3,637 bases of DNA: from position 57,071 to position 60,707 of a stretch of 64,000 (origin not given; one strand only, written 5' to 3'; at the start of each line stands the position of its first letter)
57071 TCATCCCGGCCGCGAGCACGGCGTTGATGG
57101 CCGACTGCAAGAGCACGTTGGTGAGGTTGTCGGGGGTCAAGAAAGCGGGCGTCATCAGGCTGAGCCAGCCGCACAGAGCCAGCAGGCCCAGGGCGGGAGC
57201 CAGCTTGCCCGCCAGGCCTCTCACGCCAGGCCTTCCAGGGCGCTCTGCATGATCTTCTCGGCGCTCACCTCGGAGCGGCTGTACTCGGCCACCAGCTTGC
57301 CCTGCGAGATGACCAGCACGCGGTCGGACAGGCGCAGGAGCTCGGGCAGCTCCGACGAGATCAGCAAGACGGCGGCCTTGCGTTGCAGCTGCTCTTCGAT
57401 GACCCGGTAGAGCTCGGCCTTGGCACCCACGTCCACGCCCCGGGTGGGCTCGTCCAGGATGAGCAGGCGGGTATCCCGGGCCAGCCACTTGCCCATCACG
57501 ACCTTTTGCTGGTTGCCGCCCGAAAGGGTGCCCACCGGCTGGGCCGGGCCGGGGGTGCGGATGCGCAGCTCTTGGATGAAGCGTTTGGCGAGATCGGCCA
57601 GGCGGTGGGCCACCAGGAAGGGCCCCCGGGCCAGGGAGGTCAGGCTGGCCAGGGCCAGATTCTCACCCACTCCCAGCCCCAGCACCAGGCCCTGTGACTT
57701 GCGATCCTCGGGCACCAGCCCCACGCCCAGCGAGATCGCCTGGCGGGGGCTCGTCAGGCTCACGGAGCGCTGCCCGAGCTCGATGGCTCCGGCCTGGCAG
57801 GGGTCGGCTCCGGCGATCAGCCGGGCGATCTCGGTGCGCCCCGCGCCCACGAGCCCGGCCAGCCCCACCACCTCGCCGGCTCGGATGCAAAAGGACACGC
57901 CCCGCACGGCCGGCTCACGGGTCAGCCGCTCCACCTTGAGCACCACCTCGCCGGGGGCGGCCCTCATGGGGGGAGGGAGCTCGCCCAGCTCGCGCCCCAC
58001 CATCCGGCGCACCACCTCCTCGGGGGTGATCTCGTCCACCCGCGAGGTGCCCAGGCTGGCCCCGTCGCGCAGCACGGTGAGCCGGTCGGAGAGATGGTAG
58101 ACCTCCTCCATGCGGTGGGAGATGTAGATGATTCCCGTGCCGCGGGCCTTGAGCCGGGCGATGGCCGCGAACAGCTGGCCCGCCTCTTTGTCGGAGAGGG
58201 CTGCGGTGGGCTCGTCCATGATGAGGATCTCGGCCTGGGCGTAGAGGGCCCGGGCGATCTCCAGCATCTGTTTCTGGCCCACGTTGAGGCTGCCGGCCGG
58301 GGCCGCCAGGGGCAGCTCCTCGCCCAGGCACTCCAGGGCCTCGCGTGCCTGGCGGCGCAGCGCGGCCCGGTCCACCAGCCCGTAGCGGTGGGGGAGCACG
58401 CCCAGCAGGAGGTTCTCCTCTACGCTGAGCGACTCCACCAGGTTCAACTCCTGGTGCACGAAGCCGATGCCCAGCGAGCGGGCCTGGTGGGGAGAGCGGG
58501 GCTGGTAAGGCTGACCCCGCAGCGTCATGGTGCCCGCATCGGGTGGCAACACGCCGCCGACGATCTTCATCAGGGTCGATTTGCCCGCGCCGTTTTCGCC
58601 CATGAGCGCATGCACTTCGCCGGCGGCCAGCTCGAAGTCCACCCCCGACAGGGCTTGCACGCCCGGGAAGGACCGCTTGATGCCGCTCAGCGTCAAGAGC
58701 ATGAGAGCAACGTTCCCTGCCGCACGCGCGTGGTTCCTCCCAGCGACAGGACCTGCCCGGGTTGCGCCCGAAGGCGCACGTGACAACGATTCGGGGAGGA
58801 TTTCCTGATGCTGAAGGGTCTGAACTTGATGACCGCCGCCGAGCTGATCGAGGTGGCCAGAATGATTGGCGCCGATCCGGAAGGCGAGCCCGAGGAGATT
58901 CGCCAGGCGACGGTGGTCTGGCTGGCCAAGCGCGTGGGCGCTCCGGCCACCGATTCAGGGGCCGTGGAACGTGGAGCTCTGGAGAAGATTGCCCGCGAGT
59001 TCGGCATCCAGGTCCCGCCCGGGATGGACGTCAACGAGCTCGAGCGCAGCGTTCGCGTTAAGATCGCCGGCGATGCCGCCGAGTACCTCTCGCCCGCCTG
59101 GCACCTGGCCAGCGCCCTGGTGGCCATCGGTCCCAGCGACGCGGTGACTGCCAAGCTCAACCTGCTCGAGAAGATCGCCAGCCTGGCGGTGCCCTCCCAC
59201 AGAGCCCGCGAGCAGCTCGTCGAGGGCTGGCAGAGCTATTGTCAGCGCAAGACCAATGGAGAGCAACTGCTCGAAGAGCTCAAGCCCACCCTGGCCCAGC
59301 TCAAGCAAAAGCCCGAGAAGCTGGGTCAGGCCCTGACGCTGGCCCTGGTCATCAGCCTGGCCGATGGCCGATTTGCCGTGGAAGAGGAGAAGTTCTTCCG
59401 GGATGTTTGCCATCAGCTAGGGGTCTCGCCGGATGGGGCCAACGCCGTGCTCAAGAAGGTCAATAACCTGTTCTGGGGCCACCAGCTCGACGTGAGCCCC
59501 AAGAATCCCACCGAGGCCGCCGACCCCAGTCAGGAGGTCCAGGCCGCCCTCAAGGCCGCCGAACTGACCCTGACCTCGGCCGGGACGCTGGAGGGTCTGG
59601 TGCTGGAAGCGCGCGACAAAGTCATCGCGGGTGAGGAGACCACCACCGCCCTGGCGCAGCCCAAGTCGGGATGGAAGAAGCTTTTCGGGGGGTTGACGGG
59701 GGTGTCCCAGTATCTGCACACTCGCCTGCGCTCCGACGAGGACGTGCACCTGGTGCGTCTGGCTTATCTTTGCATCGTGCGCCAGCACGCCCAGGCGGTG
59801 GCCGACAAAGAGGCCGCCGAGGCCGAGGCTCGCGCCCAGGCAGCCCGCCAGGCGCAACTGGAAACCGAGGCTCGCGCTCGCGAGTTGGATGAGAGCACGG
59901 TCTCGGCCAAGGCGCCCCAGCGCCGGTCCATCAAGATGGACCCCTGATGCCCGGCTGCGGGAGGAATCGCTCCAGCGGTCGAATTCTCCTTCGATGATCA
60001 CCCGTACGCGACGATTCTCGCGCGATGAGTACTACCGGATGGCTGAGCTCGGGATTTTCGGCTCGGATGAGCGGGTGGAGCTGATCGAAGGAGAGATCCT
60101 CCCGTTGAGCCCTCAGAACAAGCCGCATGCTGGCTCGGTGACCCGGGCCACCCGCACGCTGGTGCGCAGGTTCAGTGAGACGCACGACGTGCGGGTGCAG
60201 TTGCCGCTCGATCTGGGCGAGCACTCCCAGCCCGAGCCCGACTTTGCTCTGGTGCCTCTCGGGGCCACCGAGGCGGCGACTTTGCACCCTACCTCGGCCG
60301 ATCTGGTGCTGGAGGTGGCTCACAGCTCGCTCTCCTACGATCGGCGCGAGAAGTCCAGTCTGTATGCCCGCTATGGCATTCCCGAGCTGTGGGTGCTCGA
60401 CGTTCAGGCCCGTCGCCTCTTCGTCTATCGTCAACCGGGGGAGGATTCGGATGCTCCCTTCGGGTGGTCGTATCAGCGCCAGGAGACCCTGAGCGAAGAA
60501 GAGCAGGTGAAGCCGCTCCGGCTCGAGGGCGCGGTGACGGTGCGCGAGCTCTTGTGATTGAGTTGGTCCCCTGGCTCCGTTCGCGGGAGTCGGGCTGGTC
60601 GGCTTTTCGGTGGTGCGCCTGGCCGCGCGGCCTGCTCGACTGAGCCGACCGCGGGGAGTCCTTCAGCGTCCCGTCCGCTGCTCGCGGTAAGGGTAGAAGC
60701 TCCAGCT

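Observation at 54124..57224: In-frame fusion of ABC sugar permease and periplasmic binding protein, with a coupled 417-aa unknown protein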

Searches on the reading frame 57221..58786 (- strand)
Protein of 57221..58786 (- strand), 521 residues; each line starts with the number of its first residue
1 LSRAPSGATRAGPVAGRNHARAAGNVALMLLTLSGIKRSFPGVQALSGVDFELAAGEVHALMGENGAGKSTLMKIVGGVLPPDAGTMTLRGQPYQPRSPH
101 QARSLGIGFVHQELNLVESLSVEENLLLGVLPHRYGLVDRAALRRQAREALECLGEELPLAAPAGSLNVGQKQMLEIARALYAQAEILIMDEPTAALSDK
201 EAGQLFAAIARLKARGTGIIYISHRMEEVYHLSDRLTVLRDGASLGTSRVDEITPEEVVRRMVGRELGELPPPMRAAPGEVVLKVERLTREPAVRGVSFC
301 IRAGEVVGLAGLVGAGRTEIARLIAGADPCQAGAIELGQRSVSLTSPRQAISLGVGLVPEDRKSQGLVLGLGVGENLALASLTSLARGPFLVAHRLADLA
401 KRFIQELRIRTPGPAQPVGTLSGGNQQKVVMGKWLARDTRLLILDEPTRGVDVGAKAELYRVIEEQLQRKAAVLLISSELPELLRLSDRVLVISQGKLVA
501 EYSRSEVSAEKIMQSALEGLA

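Call 5: search_protein_families(library=pfam, proteins=[window:57221-58786:-], max_evalue=0.01)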
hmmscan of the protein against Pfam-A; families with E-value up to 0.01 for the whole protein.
window:57221-58786:- (521 aa): 5 families
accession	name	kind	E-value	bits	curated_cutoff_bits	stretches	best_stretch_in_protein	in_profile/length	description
PF00005.33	ABC_tran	-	4.4e-51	173.5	25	2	46-195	1-137/137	ABC transporter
PF13304.12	AAA_21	-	3.6e-07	31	27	0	435-475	252-295/304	AAA domain, putative AbiEii toxin, Type IV TA system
PF02463.25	SMC_N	-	0.0018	18.2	40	0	57-75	25-43/220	RecF/RecN/SMC N terminal domain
PF13555.12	AAA_29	-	0.0025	18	27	1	48-74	14-40/61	P-loop containing region of AAA domain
PF02367.23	TsaE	-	0.0028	18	26.6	0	53-76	18-41/128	Threonylcarbamoyl adenosine biosynthesis protein TsaE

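Call 7: search_protein_families(library=ncbifam, proteins=[window:57221-58786:-], max_evalue=0.01)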
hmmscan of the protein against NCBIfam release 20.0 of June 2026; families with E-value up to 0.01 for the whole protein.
window:57221-58786:- (521 aa): 191 families (the best 25 are shown)
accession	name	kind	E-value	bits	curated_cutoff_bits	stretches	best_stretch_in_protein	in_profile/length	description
NF008442.0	PRK11288.1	equivalog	6.6e-161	536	689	1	30-518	7-497/504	L-arabinose ABC transporter ATP-binding protein AraG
NF010069.0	PRK13549.1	equivalog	1.5e-149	498.8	699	1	29-518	4-503/513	xylose ABC transporter ATP-binding protein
NF041861.1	YtfR_transport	equivalog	2.3e-148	494.7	850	1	30-515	1-489/492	galactofuranose ABC transporter, ATP-binding protein YtfR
NF008030.0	PRK10762.1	equivalog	2.4e-147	491.7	745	1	30-517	4-492/501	ribose ABC transporter ATP-binding protein RbsA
NF040905.2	GguA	equivalog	3.6e-136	454.5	810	1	30-514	1-498/500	multiple monosaccharide ABC transporter ATP-binding protein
NF008215.0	PRK10982.1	equivalog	5.7e-134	447.5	828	1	29-516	12-502/506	galactose/methyl galactoside ABC transporter ATP-binding protein MglA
TIGR02633.1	xylG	equivalog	2.9e-132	441.7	723.65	1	30-517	1-500/500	D-xylose ABC transporter ATP-binding protein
NF007253.0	PRK09700.1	equivalog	1e-129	433.4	772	1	30-517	5-507/510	D-allose ABC transporter ATP-binding protein AlsA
NF011967.0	PRK15439.1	equivalog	5.1e-128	427.7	586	1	26-518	7-501/510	autoinducer 2 ABC transporter ATP-binding protein LsrA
NF047930.1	ABC_ATP_B6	equivalog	1.7e-106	356.8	670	1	31-512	3-504/510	putative B6 ABC transporter ATP-binding protein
TIGR03410.1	urea_trans_UrtE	equivalog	6.6e-63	212.2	285.8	2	31-261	1-227/230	urea ABC transporter ATP-binding subunit UrtE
TIGR01188.1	drrA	subfamily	2.5e-60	204.3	312.45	2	40-248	3-206/302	daunorubicin resistance ABC transporter, ATP-binding protein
TIGR03411.1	urea_trans_UrtD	equivalog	3e-59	200.6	304.1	2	30-260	2-236/242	urea ABC transporter ATP-binding protein UrtD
TIGR03375.1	type_I_sec_LssB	subfamily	1.9e-58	198.3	693.1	2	44-242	481-677/696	type I secretion system permease/ATPase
TIGR04406.1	LPS_export_lptB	equivalog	1.6e-57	194.5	240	2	31-262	2-231/239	LPS export ABC transporter ATP-binding protein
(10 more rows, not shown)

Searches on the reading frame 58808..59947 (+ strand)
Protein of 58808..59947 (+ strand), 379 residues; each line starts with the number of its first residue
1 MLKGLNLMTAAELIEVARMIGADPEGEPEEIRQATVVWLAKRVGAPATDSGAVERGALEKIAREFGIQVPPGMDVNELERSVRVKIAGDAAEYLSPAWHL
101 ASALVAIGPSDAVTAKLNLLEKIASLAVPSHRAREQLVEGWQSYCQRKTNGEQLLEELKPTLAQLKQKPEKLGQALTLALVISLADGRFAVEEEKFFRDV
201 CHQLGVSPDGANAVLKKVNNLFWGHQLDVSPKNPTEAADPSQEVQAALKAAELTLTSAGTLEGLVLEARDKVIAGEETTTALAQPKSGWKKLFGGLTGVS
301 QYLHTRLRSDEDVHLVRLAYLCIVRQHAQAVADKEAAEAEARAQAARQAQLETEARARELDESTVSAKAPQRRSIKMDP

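Call 5: search_protein_families(library=pfam, proteins=[window:58808-59947:+], max_evalue=0.01)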
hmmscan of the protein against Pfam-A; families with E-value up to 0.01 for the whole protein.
window:58808-59947:+ (379 aa): 1 family
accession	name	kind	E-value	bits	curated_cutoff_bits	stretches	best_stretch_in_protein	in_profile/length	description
PF05099.18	TerB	-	4.4e-08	33.9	24.4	1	130-211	37-113/118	Tellurite resistance protein TerB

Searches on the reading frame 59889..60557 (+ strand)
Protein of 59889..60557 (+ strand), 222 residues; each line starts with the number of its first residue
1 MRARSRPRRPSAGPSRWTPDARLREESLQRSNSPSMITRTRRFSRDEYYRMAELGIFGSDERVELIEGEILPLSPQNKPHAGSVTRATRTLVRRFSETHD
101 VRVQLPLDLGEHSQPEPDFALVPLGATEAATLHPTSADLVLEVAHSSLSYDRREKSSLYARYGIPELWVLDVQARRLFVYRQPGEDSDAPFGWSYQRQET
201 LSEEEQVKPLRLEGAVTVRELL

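Call 72: search_protein_families(library=pfam, proteins=[window:59889-60557:+], max_evalue=0.001)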
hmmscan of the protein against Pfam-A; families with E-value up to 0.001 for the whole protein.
window:59889-60557:+ (222 aa): 1 family
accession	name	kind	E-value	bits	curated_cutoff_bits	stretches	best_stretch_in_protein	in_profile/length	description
PF05685.18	Uma2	-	1.9e-29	102.8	27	1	46-211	2-163/172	Putative restriction endonuclease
